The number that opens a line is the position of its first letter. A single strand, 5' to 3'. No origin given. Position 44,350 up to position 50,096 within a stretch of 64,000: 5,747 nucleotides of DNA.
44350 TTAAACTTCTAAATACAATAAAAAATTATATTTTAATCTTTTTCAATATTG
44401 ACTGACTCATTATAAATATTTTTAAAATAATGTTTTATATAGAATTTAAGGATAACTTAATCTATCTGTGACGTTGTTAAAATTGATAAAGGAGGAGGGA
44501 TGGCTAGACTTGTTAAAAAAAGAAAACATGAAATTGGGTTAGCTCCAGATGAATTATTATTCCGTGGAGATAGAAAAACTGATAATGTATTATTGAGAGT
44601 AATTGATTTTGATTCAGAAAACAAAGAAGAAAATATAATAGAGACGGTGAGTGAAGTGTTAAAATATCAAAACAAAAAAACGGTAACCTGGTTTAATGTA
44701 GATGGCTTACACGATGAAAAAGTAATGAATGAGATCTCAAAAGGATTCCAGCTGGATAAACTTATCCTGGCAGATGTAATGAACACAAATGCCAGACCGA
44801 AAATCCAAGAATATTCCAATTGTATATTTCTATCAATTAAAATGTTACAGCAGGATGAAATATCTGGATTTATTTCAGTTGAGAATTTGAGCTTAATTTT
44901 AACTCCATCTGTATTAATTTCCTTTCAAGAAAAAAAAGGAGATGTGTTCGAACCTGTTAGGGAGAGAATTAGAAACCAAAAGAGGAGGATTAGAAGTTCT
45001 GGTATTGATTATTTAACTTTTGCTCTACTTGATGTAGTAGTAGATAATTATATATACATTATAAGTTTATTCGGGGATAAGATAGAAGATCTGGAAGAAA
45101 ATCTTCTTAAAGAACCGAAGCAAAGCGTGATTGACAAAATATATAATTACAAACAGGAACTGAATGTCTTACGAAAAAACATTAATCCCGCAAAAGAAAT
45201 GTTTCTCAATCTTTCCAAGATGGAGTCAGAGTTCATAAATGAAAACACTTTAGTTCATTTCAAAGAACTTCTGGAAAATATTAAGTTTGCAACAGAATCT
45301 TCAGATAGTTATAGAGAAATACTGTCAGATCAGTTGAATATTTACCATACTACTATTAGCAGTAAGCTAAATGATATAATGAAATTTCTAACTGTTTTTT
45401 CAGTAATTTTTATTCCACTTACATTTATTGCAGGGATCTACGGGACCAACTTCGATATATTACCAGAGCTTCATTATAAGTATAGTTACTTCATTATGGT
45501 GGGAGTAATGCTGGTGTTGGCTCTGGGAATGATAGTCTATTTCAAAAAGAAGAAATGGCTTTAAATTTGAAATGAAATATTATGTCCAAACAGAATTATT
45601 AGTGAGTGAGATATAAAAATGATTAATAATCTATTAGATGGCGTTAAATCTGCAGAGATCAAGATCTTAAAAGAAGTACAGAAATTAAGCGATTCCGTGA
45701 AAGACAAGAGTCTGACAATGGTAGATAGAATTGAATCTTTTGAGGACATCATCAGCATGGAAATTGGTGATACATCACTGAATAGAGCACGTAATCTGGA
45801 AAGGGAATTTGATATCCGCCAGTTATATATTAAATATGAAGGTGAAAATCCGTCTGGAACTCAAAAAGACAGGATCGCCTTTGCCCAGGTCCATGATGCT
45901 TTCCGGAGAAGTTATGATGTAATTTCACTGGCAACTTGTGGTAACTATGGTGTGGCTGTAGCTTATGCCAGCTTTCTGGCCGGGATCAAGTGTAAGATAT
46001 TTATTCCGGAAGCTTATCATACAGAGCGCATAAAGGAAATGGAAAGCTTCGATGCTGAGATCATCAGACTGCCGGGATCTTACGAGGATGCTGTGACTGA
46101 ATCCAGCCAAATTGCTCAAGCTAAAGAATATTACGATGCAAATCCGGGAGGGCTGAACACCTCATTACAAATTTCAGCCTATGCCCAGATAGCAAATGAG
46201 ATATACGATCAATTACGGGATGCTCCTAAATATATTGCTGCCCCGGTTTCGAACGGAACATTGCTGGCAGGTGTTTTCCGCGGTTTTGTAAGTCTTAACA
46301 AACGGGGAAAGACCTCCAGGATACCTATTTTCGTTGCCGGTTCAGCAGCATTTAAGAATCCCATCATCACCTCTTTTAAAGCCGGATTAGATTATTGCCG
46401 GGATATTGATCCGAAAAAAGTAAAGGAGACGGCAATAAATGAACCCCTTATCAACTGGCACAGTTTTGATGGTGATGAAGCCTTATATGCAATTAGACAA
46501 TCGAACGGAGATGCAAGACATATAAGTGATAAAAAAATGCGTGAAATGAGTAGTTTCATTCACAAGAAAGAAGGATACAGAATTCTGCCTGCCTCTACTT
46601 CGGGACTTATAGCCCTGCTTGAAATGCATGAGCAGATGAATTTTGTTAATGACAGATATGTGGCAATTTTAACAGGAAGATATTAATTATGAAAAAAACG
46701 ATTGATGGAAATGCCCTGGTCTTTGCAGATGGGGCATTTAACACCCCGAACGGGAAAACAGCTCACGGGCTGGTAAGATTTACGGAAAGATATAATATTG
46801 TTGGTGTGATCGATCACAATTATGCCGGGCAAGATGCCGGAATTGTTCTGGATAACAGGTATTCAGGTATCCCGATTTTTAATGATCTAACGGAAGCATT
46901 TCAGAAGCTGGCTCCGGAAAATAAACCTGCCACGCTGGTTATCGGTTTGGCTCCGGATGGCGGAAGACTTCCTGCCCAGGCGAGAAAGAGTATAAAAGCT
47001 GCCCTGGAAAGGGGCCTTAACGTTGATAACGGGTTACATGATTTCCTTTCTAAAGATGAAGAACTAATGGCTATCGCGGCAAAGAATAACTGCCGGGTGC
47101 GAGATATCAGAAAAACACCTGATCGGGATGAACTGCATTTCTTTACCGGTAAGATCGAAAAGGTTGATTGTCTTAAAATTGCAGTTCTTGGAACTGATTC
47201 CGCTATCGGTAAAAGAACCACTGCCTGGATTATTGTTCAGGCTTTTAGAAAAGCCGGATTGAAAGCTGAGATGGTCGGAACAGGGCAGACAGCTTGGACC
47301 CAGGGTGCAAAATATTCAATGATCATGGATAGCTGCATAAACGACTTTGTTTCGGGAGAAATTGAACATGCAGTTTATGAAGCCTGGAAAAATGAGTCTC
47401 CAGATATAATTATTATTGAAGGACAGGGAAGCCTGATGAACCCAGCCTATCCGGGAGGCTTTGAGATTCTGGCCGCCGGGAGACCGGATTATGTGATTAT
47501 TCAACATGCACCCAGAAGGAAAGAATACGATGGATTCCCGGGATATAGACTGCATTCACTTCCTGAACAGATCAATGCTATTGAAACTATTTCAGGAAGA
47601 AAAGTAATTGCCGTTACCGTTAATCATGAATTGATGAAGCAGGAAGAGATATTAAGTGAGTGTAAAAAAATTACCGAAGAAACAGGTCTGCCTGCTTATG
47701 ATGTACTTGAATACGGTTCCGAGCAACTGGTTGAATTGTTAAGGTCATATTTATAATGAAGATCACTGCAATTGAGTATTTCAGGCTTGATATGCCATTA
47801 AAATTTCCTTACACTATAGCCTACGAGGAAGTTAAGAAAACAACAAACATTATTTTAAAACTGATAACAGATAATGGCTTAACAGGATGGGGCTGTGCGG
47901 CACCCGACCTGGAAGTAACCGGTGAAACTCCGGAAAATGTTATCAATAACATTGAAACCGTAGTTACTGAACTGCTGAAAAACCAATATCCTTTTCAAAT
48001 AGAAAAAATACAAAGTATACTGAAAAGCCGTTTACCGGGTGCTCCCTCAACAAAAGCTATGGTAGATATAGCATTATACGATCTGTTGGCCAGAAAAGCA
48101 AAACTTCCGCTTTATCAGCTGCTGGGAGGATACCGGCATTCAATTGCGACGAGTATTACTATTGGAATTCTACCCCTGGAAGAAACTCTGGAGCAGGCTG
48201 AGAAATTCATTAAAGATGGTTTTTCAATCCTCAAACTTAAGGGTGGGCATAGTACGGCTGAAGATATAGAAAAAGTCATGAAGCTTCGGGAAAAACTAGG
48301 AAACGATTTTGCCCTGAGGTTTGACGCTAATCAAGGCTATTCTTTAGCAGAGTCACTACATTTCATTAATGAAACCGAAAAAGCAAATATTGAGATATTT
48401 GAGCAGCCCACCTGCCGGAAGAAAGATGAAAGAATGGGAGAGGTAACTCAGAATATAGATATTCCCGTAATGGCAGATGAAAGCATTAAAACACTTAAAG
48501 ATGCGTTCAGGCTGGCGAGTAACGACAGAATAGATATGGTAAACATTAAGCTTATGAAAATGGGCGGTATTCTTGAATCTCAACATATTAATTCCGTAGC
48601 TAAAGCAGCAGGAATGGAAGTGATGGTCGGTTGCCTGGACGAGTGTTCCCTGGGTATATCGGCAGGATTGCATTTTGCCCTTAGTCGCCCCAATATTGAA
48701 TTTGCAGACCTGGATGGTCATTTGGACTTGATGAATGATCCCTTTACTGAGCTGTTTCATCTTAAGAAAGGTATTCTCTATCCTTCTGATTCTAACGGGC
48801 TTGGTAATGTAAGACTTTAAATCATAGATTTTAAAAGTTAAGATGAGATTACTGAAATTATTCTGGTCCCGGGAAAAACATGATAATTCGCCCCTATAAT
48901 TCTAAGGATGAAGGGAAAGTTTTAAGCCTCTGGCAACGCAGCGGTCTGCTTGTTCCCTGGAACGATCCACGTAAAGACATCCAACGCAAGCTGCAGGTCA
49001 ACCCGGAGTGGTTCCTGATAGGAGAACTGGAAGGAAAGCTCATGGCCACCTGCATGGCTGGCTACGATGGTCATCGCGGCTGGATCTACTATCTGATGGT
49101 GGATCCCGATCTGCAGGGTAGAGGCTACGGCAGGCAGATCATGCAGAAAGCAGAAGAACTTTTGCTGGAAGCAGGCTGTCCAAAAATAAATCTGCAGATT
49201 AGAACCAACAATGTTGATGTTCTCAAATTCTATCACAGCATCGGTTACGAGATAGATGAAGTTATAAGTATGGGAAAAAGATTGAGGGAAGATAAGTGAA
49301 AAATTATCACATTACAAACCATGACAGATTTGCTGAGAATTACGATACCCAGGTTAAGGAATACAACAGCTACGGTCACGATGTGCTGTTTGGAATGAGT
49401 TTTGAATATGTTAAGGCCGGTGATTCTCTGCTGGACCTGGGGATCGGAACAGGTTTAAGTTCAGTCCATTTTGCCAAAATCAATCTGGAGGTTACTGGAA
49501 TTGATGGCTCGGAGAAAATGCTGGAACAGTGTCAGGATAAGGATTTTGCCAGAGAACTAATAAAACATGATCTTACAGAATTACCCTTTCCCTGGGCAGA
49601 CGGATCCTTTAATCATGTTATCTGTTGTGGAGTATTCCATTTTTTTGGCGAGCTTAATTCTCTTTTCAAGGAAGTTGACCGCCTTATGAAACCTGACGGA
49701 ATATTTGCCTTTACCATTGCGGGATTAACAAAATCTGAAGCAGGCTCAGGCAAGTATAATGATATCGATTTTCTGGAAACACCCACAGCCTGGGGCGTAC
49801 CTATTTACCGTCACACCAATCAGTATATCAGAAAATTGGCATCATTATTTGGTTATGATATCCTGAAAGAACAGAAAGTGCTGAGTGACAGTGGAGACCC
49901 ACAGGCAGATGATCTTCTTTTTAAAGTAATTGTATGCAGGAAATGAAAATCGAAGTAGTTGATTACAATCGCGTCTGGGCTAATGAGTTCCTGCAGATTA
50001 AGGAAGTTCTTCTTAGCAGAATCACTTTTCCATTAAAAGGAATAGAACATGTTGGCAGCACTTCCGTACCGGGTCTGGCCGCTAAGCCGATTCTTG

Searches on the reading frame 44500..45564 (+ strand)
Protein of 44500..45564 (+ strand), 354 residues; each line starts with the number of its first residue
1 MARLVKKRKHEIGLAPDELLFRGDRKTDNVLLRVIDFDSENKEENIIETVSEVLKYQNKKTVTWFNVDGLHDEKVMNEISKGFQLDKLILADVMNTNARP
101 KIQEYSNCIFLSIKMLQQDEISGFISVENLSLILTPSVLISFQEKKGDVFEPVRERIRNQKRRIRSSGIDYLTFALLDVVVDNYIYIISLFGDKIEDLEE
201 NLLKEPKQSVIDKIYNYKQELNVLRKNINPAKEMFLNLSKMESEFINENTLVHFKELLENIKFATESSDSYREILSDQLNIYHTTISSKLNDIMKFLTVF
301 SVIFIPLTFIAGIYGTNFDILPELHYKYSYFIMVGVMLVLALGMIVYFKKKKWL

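Call 67: search_protein_families(library=pfam, proteins=[window:44500-45564:+], max_evalue=0.001)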
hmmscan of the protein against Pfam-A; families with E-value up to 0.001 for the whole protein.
window:44500-45564:+ (354 aa): 1 family
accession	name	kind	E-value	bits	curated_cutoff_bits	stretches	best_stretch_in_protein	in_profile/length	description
PF01544.23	CorA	-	9e-61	206.2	27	1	60-350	2-292/292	CorA-like Mg2+ transporter protein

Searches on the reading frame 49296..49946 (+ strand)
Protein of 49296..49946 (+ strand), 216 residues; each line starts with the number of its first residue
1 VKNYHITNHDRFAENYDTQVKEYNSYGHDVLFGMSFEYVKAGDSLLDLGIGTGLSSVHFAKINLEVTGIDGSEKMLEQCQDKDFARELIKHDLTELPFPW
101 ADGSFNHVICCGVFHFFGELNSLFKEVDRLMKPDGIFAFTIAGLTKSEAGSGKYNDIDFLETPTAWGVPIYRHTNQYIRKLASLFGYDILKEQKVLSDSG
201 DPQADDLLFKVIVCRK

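Call 67: search_protein_families(library=pfam, proteins=[window:49296-49946:+], max_evalue=0.001)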
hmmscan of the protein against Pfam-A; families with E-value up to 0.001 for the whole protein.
window:49296-49946:+ (216 aa): 7 families
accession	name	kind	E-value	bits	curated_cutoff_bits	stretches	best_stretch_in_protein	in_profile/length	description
PF08241.18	Methyltransf_11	-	2.2e-20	73.5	21.2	1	46-139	1-95/95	Methyltransferase domain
PF13649.12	Methyltransf_25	-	2.4e-17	63.8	27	1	46-135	2-97/97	Methyltransferase domain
PF08242.18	Methyltransf_12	-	5.7e-13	49.9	30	1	46-137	1-98/98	Methyltransferase domain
PF13847.12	Methyltransf_31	-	1.7e-12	47.7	27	1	41-140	3-110/145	Methyltransferase domain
PF13489.12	Methyltransf_23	-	2.5e-08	34.2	27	1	38-151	19-128/164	Methyltransferase domain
PF02353.26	CMAS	-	9.4e-07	28.8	27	1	39-148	60-173/273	Mycolic acid cyclopropane synthetase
PF01209.24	Ubie_methyltran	-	0.00041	20.2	20.1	1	32-138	38-150/233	ubiE/COQ5 methyltransferase family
